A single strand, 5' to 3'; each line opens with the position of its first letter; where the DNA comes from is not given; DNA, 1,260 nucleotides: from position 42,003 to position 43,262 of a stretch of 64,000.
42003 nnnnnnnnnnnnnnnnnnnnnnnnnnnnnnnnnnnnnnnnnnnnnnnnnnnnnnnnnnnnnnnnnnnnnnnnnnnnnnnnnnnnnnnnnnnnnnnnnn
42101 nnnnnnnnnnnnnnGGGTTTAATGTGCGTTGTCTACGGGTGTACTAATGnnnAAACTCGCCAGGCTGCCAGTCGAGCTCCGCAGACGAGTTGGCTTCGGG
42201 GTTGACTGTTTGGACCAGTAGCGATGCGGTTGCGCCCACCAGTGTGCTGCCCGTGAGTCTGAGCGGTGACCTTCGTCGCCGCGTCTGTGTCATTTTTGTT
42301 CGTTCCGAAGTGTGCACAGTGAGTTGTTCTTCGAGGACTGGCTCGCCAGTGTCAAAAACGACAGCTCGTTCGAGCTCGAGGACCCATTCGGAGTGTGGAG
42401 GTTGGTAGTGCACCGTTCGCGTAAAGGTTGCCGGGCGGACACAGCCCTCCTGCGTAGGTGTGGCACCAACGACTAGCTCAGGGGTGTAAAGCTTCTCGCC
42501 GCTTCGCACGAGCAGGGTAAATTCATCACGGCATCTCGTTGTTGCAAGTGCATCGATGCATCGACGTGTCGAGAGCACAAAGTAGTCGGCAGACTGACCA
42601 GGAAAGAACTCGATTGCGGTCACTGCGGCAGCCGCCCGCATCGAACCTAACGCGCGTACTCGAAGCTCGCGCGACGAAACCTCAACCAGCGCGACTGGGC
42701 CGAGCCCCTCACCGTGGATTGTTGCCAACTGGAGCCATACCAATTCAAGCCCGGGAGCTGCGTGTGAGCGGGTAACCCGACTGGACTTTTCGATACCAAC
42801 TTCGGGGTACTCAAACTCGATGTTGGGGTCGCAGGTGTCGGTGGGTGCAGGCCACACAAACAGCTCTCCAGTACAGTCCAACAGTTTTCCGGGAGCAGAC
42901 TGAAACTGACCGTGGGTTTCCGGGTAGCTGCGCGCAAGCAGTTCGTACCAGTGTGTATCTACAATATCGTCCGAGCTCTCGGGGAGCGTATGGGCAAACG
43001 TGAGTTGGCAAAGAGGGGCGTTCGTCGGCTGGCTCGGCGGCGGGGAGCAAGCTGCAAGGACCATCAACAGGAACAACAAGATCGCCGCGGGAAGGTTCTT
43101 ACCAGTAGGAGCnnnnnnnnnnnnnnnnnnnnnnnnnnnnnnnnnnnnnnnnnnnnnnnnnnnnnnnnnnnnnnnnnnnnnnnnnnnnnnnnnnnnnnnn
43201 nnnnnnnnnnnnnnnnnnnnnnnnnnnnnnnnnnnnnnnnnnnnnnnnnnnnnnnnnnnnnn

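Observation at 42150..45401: TagH/FHA protein with atypical architecture: FHA + 4x28-aa tandem repeats + TM helix + ~330-aa C-terminal domain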

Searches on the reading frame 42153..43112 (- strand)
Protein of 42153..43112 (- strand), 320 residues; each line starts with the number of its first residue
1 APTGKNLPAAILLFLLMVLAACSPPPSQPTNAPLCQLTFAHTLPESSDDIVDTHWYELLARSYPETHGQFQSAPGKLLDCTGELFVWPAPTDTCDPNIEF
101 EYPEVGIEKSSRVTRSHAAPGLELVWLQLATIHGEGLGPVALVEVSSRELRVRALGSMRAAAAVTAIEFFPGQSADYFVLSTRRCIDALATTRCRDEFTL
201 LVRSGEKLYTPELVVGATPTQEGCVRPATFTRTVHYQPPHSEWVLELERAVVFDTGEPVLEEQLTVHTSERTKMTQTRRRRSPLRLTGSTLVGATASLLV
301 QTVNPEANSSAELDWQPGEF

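Call 10: find_homologous_proteins(query=window:42153-43112:-, max_evalue=0.001)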
Query window:42153-43112:-: 7953 candidates shared short words with the query, none scored E <= 0.001.
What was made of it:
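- Tried and rejected: A search with the window C-domain alone found no homologues (call 10).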

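Call 25: find_homologous_proteins(query=A2, max_evalue=0.01)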
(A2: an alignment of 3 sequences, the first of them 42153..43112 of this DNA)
Query A2 (3 sequences) (320 aa, profile of the alignment): 5 proteins with E <= 0.01 among 8000 candidates.
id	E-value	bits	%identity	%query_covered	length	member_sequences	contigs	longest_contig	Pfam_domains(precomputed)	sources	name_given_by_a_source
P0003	1.6e-95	338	39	75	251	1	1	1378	-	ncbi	ncbi:MAG: hypothetical protein ACPG77_14785, partial [Nannocystaceae bacterium]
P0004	1.8e-19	88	25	88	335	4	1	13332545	-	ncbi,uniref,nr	ncbi:hypothetical protein F0U61_12270 [Archangium violaceum]|uniref:hypothetical protein n=1 Tax=Arc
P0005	1.8e-18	85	26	81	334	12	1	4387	-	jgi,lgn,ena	jgi:hypothetical protein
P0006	2.8e-17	81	27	87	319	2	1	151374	-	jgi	jgi:hypothetical protein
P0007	3.1e-17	81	30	46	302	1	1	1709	-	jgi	jgi:hypothetical protein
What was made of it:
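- Tried and rejected: Relatives appeared only after a three-sequence profile was built (call 25).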

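Call 27: find_encoding_contigs(protein=P0004, flank=10000, max_places=3)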
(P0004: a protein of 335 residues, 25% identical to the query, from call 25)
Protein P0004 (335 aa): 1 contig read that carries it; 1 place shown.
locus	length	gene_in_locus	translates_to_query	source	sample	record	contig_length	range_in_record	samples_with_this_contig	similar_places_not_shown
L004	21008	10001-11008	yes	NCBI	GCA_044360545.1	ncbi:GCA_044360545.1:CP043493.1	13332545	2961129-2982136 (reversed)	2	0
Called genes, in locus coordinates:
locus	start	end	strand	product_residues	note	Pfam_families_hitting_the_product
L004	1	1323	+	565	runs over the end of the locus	PF06812:ImpA_N, PF16989:T6SS_VasJ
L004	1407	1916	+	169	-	PF05591:T6SS_VipA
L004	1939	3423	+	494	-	PF05943:VipB, PF18945:VipB_2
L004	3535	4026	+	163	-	PF05638:T6SS_HCP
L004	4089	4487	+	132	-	PF04965:GPW_gp25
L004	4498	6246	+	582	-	PF05947:T6SS_TssF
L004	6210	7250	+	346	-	PF06996:T6SS_TssG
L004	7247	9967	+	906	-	PF02861:Clp_N (weak), PF00004:AAA, PF13191:AAA_16 (weak), PF23569:NBD_SMAX1 (weak), PF17871:AAA_lid_9, PF00004:AAA (weak), PF07724:AAA_2, PF10431:ClpB_D2-small, +3 more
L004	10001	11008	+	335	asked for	-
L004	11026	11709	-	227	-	-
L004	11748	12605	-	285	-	-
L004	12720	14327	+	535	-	PF02384:N6_Mtase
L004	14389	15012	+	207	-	PF00080:Sod_Cu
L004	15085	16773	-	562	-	-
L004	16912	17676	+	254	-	PF09536:DUF2378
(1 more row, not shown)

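Call 28: find_encoding_contigs(protein=P0006, flank=10000, max_places=3)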
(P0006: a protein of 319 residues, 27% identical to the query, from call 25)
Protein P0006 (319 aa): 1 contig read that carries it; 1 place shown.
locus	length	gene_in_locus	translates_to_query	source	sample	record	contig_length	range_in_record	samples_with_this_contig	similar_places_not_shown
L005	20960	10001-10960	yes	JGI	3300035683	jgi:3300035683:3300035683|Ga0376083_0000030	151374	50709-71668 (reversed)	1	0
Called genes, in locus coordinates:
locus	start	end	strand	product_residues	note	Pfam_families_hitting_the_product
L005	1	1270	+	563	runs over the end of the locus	PF06812:ImpA_N, PF16989:T6SS_VasJ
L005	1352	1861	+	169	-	PF05591:T6SS_VipA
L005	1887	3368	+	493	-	PF05943:VipB, PF18945:VipB_2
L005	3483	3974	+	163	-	PF05638:T6SS_HCP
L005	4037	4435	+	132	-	PF04965:GPW_gp25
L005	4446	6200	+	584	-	PF05947:T6SS_TssF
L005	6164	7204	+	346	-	PF06996:T6SS_TssG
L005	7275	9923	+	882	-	PF02861:Clp_N (weak), PF13191:AAA_16 (weak), PF23569:NBD_SMAX1 (weak), PF00004:AAA, PF17871:AAA_lid_9, PF00004:AAA (weak), PF07724:AAA_2, PF10431:ClpB_D2-small, +4 more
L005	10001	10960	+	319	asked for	-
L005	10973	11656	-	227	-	-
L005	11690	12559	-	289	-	-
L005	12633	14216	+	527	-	PF02384:N6_Mtase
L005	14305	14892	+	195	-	PF00080:Sod_Cu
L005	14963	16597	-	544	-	PF13231:PMT_2 (weak)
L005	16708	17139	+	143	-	-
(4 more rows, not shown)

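Call 33: find_related_loci(query=A3, collection=genome_contigs, flank=10000)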
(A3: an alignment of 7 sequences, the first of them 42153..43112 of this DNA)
Query A3 (320 aa) in genome_contigs; peptide patterns used: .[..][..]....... (x = any residue, [..] = any of these).
115 stretches matched a pattern; 43 encode a relative of the query (tblastn E <= 1e-3); 43 distinct loci.
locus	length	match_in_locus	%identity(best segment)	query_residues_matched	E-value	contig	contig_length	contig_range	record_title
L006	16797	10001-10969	46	3-320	1e-80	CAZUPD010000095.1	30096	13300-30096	MAG TPA_asm: uncultured Nannocystaceae bacterium isolate SRP334346_co1_110 genome assembly, contig: NODE_1492_length_300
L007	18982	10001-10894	27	2-303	5e-13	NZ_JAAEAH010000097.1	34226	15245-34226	Myxococcus sp. CA023 NODE_97_length_34226_cov_64.7305, whole genome shotgun sequence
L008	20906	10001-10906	28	7-312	5e-13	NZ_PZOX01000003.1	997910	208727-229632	Vitiosangium sp. GDMCC 1.1324 contig3, whole genome shotgun sequence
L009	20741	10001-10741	26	15-264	5e-13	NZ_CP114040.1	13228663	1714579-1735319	Nannocystis punicea strain FL3 chromosome, complete genome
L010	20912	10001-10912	26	15-312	9e-13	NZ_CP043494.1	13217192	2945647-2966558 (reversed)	Archangium minus strain Cbm 6 chromosome, complete genome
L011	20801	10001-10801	27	3-267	1e-12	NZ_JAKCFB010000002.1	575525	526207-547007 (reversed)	Myxococcus dinghuensis strain K15C18031901 gnl_BDEABKDG_2, whole genome shotgun sequence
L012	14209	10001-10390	36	55-185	2e-12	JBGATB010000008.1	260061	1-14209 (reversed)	MAG: Myxococcaceae bacterium isolate MAG_AAO_H10.6 AAOH10-6_opera_contig_206, whole genome shotgun sequence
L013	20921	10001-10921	26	2-312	2e-12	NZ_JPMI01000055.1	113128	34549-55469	Archangium violaceum Cb vi76 contig00058, whole genome shotgun sequence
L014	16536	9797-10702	24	11-313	2e-12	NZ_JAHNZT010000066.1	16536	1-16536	Citreicoccus inhibens strain M34 NODE_66_length_16536_cov_20.536169, whole genome shotgun sequence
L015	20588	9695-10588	26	2-303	2e-12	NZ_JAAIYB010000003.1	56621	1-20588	Myxococcus vastator strain AM301 NODE_3_length_56621_cov_10.1932, whole genome shotgun sequence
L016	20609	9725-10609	27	5-303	3e-12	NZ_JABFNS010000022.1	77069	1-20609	Myxococcus xanthus strain AM003 NODE_22_length_77069_cov_38.0333, whole genome shotgun sequence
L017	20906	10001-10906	27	7-312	3e-12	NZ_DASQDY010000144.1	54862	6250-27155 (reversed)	MAG: Archangium sp. isolate SMAG_U11739 k141_499947, whole genome shotgun sequence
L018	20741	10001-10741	25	15-264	5e-12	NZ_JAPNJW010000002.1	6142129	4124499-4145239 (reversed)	Nannocystis sp. RBIL2 ctg.s1.000001F, whole genome shotgun sequence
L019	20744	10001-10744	25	15-264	6e-12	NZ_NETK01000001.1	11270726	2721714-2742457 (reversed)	Nannocystis exedens strain DSM 71 utg0, whole genome shotgun sequence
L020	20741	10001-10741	25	15-264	6e-12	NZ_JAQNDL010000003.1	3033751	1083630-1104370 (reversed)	Nannocystis bainbridge strain BB15-2 000001Farrow, whole genome shotgun sequence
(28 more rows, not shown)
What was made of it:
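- Tried and rejected: The scan with the family alignment worked (call 33).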

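Call 39: predict_structure(alignment_id=A3)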
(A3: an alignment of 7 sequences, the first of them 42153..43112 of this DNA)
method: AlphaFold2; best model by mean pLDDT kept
length: 320 residues; sequences in the alignment: 7
mean_pLDDT: 72.9   pTM: 0.72
mean pLDDT of the five models: 72.9, 69.1, 68.0, 58.8, 55.0
residues with pLDDT >= 90: 50; 70-90: 147; 50-70: 86; < 50: 37
segments of 3 or more residues with pLDDT < 50: 1-5, 23-30, 63-74, 96-99, 316-320
pLDDT, mean of each block of 10 residues (from residue 1): 49 62 46 78 64 73 46 57 72 54 54 78 85 79 88 88 84 88 72 79 91 67 73 85 89 89 88 79 87 76 67 47
secondary structure, 60 per line:
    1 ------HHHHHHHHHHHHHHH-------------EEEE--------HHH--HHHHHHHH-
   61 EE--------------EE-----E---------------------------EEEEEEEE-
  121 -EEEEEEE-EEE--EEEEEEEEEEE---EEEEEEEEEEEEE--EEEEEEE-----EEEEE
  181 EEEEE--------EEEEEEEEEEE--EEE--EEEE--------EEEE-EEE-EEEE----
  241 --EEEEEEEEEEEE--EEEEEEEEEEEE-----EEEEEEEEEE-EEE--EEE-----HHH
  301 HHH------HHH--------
elements in order: H7-21 E35-38 H52-59 E112-119 E122-128 E130-132 E135-145 E149-161 E164-170 E176-185 E194-204 E207-209 E212-215 E224-227 E229-231 E233-236 E243-254 E257-268 E274-283 E285-287 E290-292 H298-303

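Call 40: search_protein_representatives(alignment_id=A3)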
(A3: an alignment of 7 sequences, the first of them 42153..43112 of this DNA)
Query: 7 sequences, 316 profile positions. Proteins with E-value up to 0.001 (for the whole library): 345; up to 1e-10: 251; up to 1e-30: 133. The best 150 are listed.
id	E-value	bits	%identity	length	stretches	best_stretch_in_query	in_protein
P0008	7.1e-125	432.7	-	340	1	7-314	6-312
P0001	2.0e-120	418.1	-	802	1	2-316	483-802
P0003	2.3e-88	312.7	-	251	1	66-304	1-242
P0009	2.3e-75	270.0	-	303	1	7-298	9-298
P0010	1.5e-73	264.1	-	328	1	14-309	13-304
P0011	8.2e-73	261.6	-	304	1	6-301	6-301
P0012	4.5e-71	255.9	-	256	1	73-314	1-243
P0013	1.9e-68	247.3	-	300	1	43-304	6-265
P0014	7.6e-68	245.3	-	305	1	4-298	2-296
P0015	1.6e-67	244.3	-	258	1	42-298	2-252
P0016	2.5e-67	243.6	-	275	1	29-302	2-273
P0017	6.6e-67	242.2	-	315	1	8-300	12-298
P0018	1.8e-65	237.5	-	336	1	9-301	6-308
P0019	2.6e-65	236.9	-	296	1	10-301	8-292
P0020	4.8e-64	232.8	-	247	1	134-314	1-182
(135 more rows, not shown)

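Call 56: search_solved_structures(query=A3, max_evalue=10)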
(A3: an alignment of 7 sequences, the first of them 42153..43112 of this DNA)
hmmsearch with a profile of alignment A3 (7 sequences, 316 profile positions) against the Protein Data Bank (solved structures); distinct sequences matched with E-value up to 10: 0.
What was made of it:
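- Tried and rejected: The PDB sequence-profile search found nothing (call 56).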

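Call 57: search_protein_families(library=ncbifam, proteins=[P0004, P0007, P0008, window:42153-43046:-], max_evalue=0.1)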
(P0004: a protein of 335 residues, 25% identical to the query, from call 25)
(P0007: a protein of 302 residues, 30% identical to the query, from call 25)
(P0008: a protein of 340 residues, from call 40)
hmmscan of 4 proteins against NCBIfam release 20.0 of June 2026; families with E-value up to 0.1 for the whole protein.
P0004 (335 aa): 0 families

P0007 (302 aa): 0 families

P0008 (340 aa): 0 families

window:42153-43046:- (298 aa): 1 family
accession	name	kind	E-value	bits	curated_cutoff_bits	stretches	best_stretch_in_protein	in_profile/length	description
NF058659.1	cispenta_AmcG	equivalog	0.055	13.1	80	0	232-279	52-98/157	cispentacin moiety biosynthesis protein AmcG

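Call 59: fold_search(model_id=the predicted structure, library=pdb)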
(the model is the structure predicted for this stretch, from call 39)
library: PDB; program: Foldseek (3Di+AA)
matches with E <= 10: 662; with E <= 0.001: 0
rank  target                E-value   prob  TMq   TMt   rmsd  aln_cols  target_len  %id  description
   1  4u6d_B                7.1e-03  0.69  0.18  0.15  17.5       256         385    7  Zg3615, a family 117 glycoside hydrolase in complex with beta-3,6-anhydro-L-galactose (released 2015-02-11)
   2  6thb_B                1.3e-02  0.77  0.21  0.17  16.7       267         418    8  Receptor binding domain of the Cedar Virus attachment glycoprotein (G) (released 2019-12-18)
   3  5ta7_B                1.7e-02  0.80  0.22  0.20  17.7       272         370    8  Crystal structure of BuGH117Bwt (released 2017-09-13)
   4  5ta7_A                1.7e-02  0.77  0.21  0.19  18.0       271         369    8  Crystal structure of BuGH117Bwt (released 2017-09-13)
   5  6p7s_A                2.0e-02  0.72  0.21  0.18  17.8       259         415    9  Crystal Structure of the Cedar henipavirus Attachment G Glycoprotein globular domain in complex with the receptor ephr (released 2019-09-25)
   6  5kja_A                2.8e-02  0.75  0.21  0.15  16.9       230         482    6  Synechocystis apocarotenoid oxygenase (ACO) mutant - Trp149Ala (released 2016-08-03)
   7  5kja_B                2.9e-02  0.77  0.20  0.15  17.2       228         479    6  Synechocystis apocarotenoid oxygenase (ACO) mutant - Trp149Ala (released 2016-08-03)
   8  7q3e_A                2.9e-02  0.33  0.13  0.09  18.4       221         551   10  Structure of the mouse CPLANE-RSG1 complex (released 2022-04-06)
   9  6thb_A                3.6e-02  0.69  0.21  0.18  16.3       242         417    7  Receptor binding domain of the Cedar Virus attachment glycoprotein (G) (released 2019-12-18)
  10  4ak5_A                4.0e-02  0.57  0.21  0.19  18.3       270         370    8  Native crystal structure of BpGH117 (released 2012-03-14)
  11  3p2n_B                4.0e-02  0.51  0.19  0.17  18.6       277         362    8  Discovery and structural characterization of a new glycoside hydrolase family abundant in coastal waters that was anno (released 2011-03-02)
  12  6c7p_B                4.2e-02  0.69  0.21  0.15  16.4       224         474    4  Crystal structure of D477G ACO/RPE65 chimera, monoclinic crystal form (released 2018-04-25)
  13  7vco                  4.2e-02  0.69  0.23  0.17  11.3       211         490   10  Frischella perrara beta-fructofuranosidase (released 2022-03-09)
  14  5kk0_C                4.4e-02  0.57  0.19  0.15  16.5       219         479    7  Synechocystis ACO mutant - T136A (released 2016-07-13)
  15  4ak6_A                4.6e-02  0.51  0.21  0.19  18.0       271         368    8  BpGH117_H302E mutant glycoside hydrolase (released 2012-03-21)
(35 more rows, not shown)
